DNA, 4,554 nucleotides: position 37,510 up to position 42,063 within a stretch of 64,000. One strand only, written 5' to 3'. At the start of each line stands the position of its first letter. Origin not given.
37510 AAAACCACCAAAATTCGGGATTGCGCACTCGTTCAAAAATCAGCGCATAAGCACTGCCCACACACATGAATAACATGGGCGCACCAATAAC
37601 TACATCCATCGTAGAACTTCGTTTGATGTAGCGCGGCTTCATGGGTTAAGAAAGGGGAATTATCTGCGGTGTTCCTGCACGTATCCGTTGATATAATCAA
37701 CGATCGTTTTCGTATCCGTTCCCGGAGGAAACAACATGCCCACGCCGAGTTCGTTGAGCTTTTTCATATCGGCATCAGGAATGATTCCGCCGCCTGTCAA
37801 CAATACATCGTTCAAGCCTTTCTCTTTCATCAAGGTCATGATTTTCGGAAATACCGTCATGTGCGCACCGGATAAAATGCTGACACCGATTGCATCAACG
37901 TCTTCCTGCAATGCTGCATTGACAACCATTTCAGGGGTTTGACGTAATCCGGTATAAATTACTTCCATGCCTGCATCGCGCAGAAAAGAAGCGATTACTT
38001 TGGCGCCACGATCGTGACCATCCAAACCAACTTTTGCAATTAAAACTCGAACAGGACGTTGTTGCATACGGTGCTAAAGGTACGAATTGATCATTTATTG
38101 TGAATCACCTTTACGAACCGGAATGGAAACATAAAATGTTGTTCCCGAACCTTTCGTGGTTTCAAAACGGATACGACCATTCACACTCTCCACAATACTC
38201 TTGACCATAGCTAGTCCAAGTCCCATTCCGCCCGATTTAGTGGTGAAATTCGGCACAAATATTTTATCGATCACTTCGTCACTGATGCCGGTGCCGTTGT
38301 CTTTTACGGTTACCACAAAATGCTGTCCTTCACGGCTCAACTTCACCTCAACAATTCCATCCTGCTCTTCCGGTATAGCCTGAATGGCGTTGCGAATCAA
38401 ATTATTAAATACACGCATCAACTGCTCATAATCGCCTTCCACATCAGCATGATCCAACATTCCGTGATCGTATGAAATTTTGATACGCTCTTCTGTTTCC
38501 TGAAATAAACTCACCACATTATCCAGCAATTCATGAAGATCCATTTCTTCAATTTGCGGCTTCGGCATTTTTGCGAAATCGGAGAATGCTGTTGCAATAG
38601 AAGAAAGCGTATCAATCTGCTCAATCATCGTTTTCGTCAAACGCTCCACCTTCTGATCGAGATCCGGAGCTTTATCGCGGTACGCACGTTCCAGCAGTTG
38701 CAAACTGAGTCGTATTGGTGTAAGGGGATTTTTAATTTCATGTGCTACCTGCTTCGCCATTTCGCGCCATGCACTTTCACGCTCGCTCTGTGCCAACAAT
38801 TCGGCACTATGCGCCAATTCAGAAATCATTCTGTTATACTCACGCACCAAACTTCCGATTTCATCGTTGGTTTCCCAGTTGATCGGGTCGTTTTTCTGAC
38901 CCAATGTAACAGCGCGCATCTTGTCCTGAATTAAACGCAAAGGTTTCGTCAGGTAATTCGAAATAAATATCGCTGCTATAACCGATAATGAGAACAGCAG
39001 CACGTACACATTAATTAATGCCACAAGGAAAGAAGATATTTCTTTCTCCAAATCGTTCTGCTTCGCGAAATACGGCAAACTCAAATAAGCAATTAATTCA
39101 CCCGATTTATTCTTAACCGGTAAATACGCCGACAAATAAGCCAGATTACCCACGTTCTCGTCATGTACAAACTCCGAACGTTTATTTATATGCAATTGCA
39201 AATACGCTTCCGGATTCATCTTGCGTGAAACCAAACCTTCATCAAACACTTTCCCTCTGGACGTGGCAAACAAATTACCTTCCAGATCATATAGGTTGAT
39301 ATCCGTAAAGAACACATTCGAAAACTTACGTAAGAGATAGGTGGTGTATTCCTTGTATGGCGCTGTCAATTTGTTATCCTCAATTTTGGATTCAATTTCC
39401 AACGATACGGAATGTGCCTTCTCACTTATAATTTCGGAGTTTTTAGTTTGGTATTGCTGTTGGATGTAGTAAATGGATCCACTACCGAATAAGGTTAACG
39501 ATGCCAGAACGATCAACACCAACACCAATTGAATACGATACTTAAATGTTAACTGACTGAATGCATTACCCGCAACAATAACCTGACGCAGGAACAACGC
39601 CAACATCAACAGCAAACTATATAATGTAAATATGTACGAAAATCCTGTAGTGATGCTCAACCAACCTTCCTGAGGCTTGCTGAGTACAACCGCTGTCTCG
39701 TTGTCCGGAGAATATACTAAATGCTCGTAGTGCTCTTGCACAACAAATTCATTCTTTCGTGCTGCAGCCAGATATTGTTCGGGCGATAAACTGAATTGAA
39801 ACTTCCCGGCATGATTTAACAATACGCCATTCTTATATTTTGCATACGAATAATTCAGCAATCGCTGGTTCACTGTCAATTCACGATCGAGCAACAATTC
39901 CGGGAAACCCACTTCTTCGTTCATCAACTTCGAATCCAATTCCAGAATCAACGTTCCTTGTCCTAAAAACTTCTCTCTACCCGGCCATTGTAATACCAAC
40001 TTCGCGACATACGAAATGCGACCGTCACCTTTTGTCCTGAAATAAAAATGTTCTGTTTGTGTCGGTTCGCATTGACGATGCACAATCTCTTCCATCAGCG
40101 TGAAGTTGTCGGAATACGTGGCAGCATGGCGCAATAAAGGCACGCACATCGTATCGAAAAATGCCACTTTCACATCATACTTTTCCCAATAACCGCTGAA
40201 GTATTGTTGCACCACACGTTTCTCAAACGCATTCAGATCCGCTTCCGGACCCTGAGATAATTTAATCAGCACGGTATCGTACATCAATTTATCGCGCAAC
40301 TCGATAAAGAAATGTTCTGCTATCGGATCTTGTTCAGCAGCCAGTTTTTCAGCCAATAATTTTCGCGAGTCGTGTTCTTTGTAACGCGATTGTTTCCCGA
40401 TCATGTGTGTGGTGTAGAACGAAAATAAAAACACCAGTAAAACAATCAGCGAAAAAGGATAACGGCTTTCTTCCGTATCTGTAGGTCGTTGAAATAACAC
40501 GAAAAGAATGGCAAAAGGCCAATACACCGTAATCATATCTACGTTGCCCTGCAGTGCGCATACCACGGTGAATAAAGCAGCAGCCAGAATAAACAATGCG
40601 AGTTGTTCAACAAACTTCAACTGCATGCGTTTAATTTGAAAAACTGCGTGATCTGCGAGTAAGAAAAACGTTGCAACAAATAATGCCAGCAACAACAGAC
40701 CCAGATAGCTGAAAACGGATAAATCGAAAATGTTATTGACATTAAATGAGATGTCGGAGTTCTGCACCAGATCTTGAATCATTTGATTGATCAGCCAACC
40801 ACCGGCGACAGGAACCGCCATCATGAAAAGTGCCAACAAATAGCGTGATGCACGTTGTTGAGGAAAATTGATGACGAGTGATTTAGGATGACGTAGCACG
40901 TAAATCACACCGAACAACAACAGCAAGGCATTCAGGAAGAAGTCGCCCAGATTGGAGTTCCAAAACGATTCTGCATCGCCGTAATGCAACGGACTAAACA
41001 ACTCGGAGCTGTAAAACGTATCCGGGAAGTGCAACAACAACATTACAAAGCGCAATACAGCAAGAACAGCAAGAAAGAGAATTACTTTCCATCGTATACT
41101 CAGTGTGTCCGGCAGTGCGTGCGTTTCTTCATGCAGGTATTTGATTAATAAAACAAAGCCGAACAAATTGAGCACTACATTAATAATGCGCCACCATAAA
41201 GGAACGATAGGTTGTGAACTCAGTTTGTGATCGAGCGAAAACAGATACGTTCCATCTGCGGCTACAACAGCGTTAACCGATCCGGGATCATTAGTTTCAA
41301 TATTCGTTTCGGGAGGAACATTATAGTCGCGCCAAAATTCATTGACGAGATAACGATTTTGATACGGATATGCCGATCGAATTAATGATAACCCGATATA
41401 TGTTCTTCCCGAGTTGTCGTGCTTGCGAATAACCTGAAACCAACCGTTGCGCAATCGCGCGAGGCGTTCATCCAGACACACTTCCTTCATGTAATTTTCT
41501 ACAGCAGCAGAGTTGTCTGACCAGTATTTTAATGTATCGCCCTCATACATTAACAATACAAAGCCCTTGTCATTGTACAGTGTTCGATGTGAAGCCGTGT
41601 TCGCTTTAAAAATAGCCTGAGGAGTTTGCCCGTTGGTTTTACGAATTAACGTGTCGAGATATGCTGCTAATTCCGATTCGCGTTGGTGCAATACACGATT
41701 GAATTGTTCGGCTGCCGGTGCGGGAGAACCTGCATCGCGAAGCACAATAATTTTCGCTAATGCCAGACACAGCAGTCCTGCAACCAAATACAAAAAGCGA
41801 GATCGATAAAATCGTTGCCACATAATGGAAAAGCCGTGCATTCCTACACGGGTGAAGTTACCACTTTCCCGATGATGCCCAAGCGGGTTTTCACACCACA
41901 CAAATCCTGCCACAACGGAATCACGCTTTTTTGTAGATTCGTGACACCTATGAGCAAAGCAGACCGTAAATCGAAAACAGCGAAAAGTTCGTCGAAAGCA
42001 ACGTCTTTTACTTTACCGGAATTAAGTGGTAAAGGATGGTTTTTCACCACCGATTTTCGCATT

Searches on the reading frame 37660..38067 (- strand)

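Call 6: search_protein_families(library=pfam, proteins=[window:37660-38067:-])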
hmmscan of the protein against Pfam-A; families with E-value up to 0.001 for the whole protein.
window:37660-38067:- (135 aa): 1 family
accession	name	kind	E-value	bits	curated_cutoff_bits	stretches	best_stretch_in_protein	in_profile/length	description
PF02310.24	B12-binding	-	7.4e-26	90.8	32.1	1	7-120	2-117/121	B12 binding domain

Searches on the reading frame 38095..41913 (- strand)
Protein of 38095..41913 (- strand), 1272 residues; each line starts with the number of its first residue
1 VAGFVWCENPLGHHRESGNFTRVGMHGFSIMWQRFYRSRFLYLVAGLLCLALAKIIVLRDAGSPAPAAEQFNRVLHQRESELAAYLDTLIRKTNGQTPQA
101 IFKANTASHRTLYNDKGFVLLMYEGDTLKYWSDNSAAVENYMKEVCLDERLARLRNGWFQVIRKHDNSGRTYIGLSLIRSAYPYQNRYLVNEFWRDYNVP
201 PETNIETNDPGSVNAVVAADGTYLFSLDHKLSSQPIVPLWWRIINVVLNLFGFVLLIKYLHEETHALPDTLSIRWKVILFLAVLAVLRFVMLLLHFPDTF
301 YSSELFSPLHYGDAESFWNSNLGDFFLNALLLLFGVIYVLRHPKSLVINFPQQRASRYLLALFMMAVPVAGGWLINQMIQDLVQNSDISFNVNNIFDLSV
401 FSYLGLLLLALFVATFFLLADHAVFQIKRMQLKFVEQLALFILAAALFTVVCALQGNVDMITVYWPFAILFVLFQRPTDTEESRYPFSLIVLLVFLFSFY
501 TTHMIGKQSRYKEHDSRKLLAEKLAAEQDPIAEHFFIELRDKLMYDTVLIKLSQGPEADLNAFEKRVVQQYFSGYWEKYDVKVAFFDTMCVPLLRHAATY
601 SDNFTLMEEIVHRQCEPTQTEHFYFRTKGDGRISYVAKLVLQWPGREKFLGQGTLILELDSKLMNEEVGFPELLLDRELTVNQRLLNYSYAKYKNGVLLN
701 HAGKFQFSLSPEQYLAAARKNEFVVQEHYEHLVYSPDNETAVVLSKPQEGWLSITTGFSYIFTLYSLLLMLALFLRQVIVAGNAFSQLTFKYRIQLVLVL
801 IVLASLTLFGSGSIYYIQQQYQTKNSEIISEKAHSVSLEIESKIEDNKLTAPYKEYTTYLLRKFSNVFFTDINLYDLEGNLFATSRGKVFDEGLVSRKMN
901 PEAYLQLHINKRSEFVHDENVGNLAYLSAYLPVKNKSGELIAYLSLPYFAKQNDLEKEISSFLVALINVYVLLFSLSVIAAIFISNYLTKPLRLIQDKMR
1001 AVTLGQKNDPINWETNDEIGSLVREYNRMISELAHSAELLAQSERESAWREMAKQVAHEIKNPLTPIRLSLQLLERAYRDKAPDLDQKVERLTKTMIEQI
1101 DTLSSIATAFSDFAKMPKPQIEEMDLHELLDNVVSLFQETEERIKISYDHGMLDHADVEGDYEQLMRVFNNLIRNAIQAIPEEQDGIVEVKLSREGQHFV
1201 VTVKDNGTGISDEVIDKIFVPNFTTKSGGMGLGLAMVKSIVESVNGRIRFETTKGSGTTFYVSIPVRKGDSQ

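Call 34: search_protein_families(library=pfam, proteins=[window:38095-41913:-])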
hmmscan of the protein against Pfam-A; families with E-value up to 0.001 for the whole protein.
window:38095-41913:- (1272 aa): 5 families
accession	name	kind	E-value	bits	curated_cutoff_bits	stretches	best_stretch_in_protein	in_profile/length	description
PF02518.31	HATPase_c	-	7.6e-26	91.2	26.4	1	1160-1267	1-110/111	Histidine kinase-, DNA gyrase B-, and HSP90-like ATPase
PF00512.31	HisKA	-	1.7e-11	44.4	26.9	1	1049-1116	2-63/66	His Kinase A (phospho-acceptor) domain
PF14501.12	HATPase_c_5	-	1.5e-07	31.7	22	1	1164-1255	5-93/102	GHKL domain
PF00672.30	HAMP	-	1.4e-06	28.9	25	1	983-1033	1-51/53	HAMP domain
PF13581.12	HATPase_c_2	-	4.4e-06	27.2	27.4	1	1174-1250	41-114/127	Histidine kinase-like ATPase domain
